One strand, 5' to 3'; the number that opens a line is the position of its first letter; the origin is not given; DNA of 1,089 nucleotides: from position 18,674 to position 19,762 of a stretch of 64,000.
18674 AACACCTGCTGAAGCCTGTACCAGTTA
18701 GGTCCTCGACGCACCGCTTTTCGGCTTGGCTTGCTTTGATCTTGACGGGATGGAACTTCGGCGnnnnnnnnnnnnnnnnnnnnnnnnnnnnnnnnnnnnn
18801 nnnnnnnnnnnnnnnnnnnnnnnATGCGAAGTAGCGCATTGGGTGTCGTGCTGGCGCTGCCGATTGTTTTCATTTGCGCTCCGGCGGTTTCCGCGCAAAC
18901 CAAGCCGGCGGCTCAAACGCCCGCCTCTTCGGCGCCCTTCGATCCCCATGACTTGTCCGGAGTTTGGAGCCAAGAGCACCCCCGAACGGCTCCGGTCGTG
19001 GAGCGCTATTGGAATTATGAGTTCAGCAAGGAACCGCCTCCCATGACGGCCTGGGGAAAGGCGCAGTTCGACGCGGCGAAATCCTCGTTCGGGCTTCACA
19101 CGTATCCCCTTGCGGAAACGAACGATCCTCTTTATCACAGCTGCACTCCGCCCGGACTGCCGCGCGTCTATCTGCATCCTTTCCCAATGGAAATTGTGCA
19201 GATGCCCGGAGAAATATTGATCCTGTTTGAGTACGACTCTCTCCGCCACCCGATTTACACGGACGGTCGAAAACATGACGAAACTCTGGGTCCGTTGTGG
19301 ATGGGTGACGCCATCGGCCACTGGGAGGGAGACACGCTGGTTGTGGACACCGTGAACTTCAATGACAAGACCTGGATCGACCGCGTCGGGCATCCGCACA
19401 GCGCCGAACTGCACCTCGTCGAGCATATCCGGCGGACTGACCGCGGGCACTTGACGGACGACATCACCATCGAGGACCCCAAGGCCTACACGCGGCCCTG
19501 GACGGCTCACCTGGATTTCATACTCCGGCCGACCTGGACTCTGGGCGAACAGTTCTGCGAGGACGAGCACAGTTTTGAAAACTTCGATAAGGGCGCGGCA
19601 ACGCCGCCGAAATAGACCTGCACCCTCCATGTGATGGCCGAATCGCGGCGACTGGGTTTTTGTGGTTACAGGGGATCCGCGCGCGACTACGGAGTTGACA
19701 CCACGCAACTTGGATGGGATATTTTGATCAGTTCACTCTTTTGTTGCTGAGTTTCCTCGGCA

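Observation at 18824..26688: Ten-gene same-strand array built from only two secreted protein families (7 large + 3 small paralogs)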

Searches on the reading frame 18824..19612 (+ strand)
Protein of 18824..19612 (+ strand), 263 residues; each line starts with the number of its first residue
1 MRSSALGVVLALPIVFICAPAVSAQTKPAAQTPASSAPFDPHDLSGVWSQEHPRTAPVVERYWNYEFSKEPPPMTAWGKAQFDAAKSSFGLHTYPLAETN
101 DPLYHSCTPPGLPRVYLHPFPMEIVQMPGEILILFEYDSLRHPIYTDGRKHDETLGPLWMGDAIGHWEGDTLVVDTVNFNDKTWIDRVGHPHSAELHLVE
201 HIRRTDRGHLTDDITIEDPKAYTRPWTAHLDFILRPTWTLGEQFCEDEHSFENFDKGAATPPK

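Call 3: search_protein_families(library=pfam, proteins=[window:18824-19612:+], max_evalue=1)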
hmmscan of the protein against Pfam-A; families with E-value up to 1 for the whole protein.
window:18824-19612:+ (263 aa): 1 family
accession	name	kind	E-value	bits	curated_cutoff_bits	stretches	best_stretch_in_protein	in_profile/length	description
PF11021.13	DUF2613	-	0.12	12.9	22.1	1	4-36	10-44/55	Protein of unknown function (DUF2613)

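Call 4: search_protein_families(library=ncbifam, proteins=[window:18824-19612:+], max_evalue=1)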
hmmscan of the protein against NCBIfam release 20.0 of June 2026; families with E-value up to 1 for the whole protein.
window:18824-19612:+ (263 aa): 0 families

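Call 7: search_solved_structures(query=A1, max_evalue=10, show_alignments=2)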
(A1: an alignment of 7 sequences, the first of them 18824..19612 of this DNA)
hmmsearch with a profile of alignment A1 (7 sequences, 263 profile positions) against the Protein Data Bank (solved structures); distinct sequences matched with E-value up to 10: 1.
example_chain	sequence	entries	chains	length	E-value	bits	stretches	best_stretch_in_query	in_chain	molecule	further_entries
8gy2_C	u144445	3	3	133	1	11.7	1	9-97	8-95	Small subunit of alcohol dehydrogenase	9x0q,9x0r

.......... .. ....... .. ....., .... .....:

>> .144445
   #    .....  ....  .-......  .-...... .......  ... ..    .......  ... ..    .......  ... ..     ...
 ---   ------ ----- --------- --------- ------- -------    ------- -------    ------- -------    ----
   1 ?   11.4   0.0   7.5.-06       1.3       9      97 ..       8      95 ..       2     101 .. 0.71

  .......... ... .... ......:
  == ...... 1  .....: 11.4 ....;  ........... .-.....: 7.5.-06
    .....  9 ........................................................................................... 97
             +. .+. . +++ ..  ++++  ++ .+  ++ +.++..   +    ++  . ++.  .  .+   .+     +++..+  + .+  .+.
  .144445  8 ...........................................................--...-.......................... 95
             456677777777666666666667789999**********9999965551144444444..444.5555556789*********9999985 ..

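Call 9: find_homologous_proteins(query=window:18824-19612:+, max_evalue=0.001)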
Query window:18824-19612:+ (263 aa): 7649 proteins with E <= 0.001 among 7986 candidates; the best 120 are listed.
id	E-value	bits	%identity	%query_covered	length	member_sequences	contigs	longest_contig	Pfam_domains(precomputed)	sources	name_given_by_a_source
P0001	4.3e-155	533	83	100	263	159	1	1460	-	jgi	jgi:hypothetical protein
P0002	8.1e-154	529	83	100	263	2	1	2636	-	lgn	-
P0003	1.7e-153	528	82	100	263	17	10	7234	-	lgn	-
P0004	1.6e-151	522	82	100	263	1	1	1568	-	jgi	jgi:hypothetical protein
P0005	1.1e-150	519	79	100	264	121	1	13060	-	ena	-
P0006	1.1e-150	519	82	100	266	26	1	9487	-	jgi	-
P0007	1.6e-150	518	81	100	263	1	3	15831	-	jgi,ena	-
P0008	5.6e-149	513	81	100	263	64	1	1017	-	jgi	jgi:hypothetical protein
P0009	2.4e-148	511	80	100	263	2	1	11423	-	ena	-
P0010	4.3e-148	510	84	92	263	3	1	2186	-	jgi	jgi:hypothetical protein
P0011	4.4e-148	510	79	100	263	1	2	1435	-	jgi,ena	-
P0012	4.8e-148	510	79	100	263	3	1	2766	-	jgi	jgi:hypothetical protein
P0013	5.8e-147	507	79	100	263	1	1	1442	-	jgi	-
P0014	6.6e-147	506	79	100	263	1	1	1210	-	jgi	jgi:hypothetical protein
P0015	8.4e-147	506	79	100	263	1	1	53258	-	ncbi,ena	-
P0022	8.0e-144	496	78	100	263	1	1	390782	-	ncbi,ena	-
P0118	4.2e-120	418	63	100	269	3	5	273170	-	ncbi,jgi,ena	jgi:hypothetical protein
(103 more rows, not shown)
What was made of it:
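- Checked: The choice is reasonable, because 263 aa is the modal length of homologs (call 9).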

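Call 15: find_encoding_contigs(protein=P0022, flank=10000, max_places=2)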
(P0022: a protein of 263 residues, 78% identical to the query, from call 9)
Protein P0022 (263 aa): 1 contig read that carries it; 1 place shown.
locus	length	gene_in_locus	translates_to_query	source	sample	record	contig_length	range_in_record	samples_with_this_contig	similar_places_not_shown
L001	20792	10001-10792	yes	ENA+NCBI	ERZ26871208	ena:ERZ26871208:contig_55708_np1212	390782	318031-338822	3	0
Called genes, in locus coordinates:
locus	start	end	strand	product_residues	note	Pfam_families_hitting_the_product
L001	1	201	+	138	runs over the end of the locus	PF08211:dCMP_cyt_deam_2, PF00383:dCMP_cyt_deam_1, PF26947:CDL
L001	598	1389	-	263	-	-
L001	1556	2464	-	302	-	PF13413:HTH_25, PF13464:RodZ_C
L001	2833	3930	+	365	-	PF01590:GAF, PF13185:GAF_2, PF13492:GAF_3, PF00990:GGDEF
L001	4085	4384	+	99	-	PF00936:BMC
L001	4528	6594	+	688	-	PF00171:Aldedh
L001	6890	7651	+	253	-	PF13531:SBP_bac_11, PF01547:SBP_bac_1 (weak)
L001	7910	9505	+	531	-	PF13620:CarboxypepD_reg, PF13715:CarbopepD_reg_2 (weak), PF21959:DUF6923 (faint), PF07494:Reg_prop (faint), PF24684:Vgb_lyase, PF08450:SGL (faint), PF24684:Vgb_lyase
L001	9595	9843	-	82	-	-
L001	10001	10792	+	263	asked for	-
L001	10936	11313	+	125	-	PF19649:DUF6152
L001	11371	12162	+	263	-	-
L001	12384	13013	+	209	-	-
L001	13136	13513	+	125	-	PF19649:DUF6152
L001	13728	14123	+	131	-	PF19649:DUF6152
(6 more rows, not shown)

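Call 16: find_encoding_contigs(protein=P0118, flank=10000, max_places=3)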
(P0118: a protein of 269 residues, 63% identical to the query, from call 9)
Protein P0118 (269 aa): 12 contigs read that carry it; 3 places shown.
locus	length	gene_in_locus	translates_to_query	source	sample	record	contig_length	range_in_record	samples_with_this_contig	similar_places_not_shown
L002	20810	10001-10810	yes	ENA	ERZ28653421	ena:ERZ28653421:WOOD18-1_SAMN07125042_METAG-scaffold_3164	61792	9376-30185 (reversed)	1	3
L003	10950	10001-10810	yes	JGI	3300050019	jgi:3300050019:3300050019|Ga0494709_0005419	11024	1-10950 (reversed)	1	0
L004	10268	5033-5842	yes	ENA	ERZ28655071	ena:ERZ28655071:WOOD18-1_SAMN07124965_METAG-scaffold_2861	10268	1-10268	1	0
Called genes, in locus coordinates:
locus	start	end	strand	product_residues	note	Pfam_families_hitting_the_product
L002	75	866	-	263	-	-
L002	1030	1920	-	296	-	PF12844:HTH_19 (weak), PF13413:HTH_25, PF13464:RodZ_C (weak)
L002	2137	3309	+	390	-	PF01590:GAF, PF13185:GAF_2, PF13492:GAF_3, PF00990:GGDEF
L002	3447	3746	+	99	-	PF00936:BMC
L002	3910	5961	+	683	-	PF00171:Aldedh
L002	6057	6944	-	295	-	PF23678:YqhI, PF01738:DLH, PF00326:Peptidase_S9 (faint), PF02129:Peptidase_S15 (weak), PF08840:BAAT_C (weak)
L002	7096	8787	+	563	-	PF17210:SdrD_B (weak), PF13620:CarboxypepD_reg, PF13715:CarbopepD_reg_2, PF21959:DUF6923 (faint), PF07494:Reg_prop (faint), PF24684:Vgb_lyase, PF08450:SGL (faint), PF24684:Vgb_lyase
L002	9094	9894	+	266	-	-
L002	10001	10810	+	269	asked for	-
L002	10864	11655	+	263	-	-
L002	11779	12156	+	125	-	PF19649:DUF6152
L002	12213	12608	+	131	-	PF19649:DUF6152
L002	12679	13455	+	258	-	-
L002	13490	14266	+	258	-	-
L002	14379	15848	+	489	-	PF07732:Cu-oxidase_3, PF00394:Cu-oxidase, PF07731:Cu-oxidase_2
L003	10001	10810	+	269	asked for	-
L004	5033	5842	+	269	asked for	-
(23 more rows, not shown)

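Call 23: find_related_loci(query=A3, collection=genome_contigs, flank=10000)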
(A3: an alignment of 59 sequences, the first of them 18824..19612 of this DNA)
Query A3 (263 aa) in genome_contigs; peptide patterns used: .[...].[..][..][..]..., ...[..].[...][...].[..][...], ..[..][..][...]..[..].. (x = any residue, [..] = any of these).
599 stretches matched a pattern (row limit reached: there are more); 595 encode a relative of the query (tblastn E <= 1e-3); the best 80 are kept; 80 distinct loci.
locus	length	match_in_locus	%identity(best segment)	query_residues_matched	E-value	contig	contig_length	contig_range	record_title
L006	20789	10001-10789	83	1-263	3e-151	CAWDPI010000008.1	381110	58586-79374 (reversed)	MAG: uncultured Acidobacteriota bacterium isolate MFD09222.bin.2.76 genome assembly, contig: contig_36750, whole genome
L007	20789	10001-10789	78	1-263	7e-141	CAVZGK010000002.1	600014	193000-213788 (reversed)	MAG: uncultured Acidobacteriota bacterium isolate MFD05513.bin.2.42 genome assembly, contig: contig_20405, whole genome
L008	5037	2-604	88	63-263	1e-123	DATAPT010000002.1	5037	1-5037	MAG TPA_asm: Candidatus Acidiferrales bacterium isolate SMAG_U5448 k141_1929068, whole genome shotgun sequence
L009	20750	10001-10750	68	14-263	3e-117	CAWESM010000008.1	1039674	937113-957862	MAG: Terriglobia bacterium isolate MFD03346.bin.2.72 genome assembly, contig: contig_9349, whole genome shotgun sequence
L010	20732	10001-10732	52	15-263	1e-82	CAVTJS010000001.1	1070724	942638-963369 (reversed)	MAG: Bryobacterales bacterium isolate MFD05580.bin.2.3 genome assembly, contig: contig_11359, whole genome shotgun seque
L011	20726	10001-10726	51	15-263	2e-80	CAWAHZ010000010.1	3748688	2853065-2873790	MAG: Bryobacterales bacterium isolate MFD04434.bin.1.11 genome assembly, contig: contig_762, whole genome shotgun sequen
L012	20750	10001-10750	49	10-263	4e-80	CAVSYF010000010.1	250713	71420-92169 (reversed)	MAG: Bryobacterales bacterium isolate MFD05512.bin.2.53 genome assembly, contig: contig_13343, whole genome shotgun sequ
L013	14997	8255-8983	47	4-256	7e-76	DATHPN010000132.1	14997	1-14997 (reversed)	MAG TPA_asm: Candidatus Acidoferrum sp. isolate SMAG_U12711 k141_5067822, whole genome shotgun sequence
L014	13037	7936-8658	49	15-256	5e-75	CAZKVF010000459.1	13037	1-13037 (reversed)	MAG TPA_asm: uncultured Solibacteraceae bacterium isolate binchicken_co279_185 genome assembly, contig: k141_3938664, wh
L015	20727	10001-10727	64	19-263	2e-76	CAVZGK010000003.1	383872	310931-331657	MAG: uncultured Acidobacteriota bacterium isolate MFD05513.bin.2.42 genome assembly, contig: contig_2225, whole genome s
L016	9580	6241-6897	51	43-263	2e-74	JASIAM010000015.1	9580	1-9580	MAG: Bryobacteraceae bacterium isolate JOPF335 JOPF_N102_contig_3444, whole genome shotgun sequence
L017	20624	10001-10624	52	40-256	3e-74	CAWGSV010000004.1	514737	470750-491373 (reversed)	MAG: uncultured Acidobacteriota bacterium isolate MFD05513.bin.2.196 genome assembly, contig: contig_17671, whole genome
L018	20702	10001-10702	50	30-263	1e-73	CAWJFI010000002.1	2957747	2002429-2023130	MAG: uncultured Acidobacteriota bacterium isolate MFD09222.bin.1.96 genome assembly, contig: contig_42306, whole genome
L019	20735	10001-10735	51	1-248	4e-73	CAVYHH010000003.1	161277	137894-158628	MAG: uncultured Acidobacteriota bacterium isolate MFD05377.bin.1.97 genome assembly, contig: contig_104856, whole genome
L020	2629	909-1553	52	43-257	3e-74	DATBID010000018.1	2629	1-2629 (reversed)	MAG TPA_asm: Bryobacteraceae bacterium isolate SMAG_U3885 k141_572180, whole genome shotgun sequence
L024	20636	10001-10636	51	42-256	4e-71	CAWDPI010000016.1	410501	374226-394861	MAG: uncultured Acidobacteriota bacterium isolate MFD09222.bin.2.76 genome assembly, contig: contig_82478, whole genome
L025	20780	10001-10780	47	1-256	2e-70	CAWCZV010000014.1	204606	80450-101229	MAG: uncultured Acidobacteriota bacterium isolate MFD09222.bin.1.222 genome assembly, contig: contig_50903, whole genome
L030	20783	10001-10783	46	1-256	2e-67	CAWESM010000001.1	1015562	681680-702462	MAG: Terriglobia bacterium isolate MFD03346.bin.2.72 genome assembly, contig: contig_17065, whole genome shotgun sequenc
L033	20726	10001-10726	49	1-256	7e-67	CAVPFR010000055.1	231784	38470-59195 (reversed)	MAG: uncultured Acidobacteriota bacterium isolate MFD10064.bin.2.48 genome assembly, contig: contig_91532, whole genome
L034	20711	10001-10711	46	1-248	2e-66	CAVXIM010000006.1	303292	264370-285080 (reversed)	MAG: uncultured Acidobacteriota bacterium isolate MFD03346.bin.2.14 genome assembly, contig: contig_3150, whole genome s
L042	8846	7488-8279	45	1-259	1e-63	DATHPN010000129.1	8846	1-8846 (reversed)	MAG TPA_asm: Candidatus Acidoferrum sp. isolate SMAG_U12711 k141_3366040, whole genome shotgun sequence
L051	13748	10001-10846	39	7-262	5e-53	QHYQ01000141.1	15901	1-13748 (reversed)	MAG: Acidobacteria bacterium isolate gp2 AA84 14_0929_12_30cm_scaffold_2822_curated, whole genome shotgun sequence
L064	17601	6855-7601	41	1-253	9e-49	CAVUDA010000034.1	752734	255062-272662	MAG: uncultured Acidobacteriota bacterium isolate MFD05377.bin.3.80 genome assembly, contig: contig_78541, whole genome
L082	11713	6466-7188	39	1-250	3e-43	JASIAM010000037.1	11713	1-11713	MAG: Bryobacteraceae bacterium isolate JOPF335 JOPF_N102_contig_7685, whole genome shotgun sequence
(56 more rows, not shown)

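Call 24: predict_structure(alignment_id=A3)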
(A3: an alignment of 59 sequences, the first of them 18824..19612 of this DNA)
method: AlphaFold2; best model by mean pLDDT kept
length: 263 residues; sequences in the alignment: 59
mean_pLDDT: 74.2   pTM: 0.72
mean pLDDT of the five models: 74.2, 73.2, 72.8, 71.4, 69.4
residues with pLDDT >= 90: 96; 70-90: 59; 50-70: 62; < 50: 46
segments of 3 or more residues with pLDDT < 50: 1-32, 64-66, 107-112
pLDDT, mean of each block of 10 residues (from residue 1): 38 42 40 65 93 58 52 91 77 67 50 62 93 76 93 88 96 95 81 94 96 94 91 88 54 60 57
secondary structure, 60 per line:
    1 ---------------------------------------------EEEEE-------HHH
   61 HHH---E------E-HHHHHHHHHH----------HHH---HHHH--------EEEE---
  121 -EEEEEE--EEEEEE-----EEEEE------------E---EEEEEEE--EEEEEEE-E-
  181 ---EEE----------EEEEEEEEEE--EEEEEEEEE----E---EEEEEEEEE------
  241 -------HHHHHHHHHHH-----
elements in order: E46-50 H58-63 H76-85 H102-105 E114-117 E122-127 E130-135 E141-145 E162-168 E171-177 E184-186 E197-206 E209-217 E226-234 H248-258
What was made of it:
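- On Calycin superfamily, for A: The AF2 model has pLDDT 74 overall (mostly 76-96, lowest in blocks 131-140 and 181-190, over residues 121-240) and ten strands after the first strand (call 24).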

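Call 25: search_protein_representatives(alignment_id=A1)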
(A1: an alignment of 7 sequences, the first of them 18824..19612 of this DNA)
Query: 7 sequences, 263 profile positions. Proteins with E-value up to 0.001 (for the whole library): 17117; up to 1e-10: 9910; up to 1e-30: 1650. The best 150 are listed.
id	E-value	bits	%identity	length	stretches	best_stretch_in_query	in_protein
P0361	2.1e-92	325.4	-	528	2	10-248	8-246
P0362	3.0e-91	321.7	-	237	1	50-225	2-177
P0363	1.3e-90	319.6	-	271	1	9-255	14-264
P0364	1.7e-90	319.2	-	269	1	1-262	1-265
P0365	8.7e-90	316.9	-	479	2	90-248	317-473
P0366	9.9e-87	306.9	-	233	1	1-183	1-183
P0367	1.6e-84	299.6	-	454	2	33-249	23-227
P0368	2.9e-81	288.9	-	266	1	1-246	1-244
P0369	1.9e-79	283.0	-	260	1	10-260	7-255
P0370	1.1e-78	280.5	-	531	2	9-249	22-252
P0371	1.5e-77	276.8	-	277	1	9-260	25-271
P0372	2.6e-77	276.0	-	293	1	4-220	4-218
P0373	6.9e-76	271.3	-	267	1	2-260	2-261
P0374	8.5e-76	271.0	-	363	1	15-257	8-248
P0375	1.5e-74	266.9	-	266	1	1-263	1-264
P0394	1.6e-66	240.6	-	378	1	37-255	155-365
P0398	1.2e-65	237.8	-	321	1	29-257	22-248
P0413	1.4e-61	224.4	-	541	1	27-259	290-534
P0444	4.6e-56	206.3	-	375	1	36-259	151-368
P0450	1.5e-55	204.6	-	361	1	26-260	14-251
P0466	1.9e-54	201.0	-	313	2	27-261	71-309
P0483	3.3e-53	197.0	-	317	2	14-164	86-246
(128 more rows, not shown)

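Call 27: search_protein_families(library=pfam, proteins=[P0361, P0365, P0413, P0394, P0444, P0374, P0450, P0398, P0483, P0466], max_evalue=0.01)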
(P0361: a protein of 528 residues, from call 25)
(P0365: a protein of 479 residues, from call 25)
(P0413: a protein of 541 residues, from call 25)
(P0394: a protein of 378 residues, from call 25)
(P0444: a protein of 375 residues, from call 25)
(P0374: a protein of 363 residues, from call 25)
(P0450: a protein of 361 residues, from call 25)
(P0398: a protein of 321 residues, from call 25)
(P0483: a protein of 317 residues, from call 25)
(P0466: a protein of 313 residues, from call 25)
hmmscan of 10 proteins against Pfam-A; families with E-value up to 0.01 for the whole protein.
P0361 (528 aa): 0 families

P0365 (479 aa): 0 families

P0413 (541 aa): 3 families
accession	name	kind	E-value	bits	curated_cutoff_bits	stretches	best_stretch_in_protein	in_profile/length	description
PF00753.33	Lactamase_B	-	2.8e-21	76.8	22.7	1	50-234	4-196/196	Metallo-beta-lactamase superfamily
PF12706.13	Lactamase_B_2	-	3.7e-07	30.4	27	1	82-222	22-167/200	Beta-lactamase superfamily domain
PF19583.5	ODP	-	0.00064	20.1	27.2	1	76-197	26-139/194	ODP family beta lactamase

P0394 (378 aa): 1 family
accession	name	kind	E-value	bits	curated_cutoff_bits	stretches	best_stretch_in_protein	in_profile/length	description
PF19649.4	DUF6152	-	1.8e-15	57.2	27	1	25-120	8-93/98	Family of unknown function (DUF6152)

P0444 (375 aa): 1 family
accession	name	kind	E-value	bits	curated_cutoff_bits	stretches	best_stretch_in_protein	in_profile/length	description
PF19649.4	DUF6152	-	6.9e-25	87.4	27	1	25-119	3-96/98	Family of unknown function (DUF6152)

P0374 (363 aa): 0 families

P0450 (361 aa): 1 family
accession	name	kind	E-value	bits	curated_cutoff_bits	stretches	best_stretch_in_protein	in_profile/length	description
PF13767.11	DUF4168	-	9.2e-08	33.5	25.8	1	267-339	3-93/95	Domain of unknown function (DUF4168)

P0398 (321 aa): 0 families

P0483 (317 aa): 0 families

P0466 (313 aa): 0 families
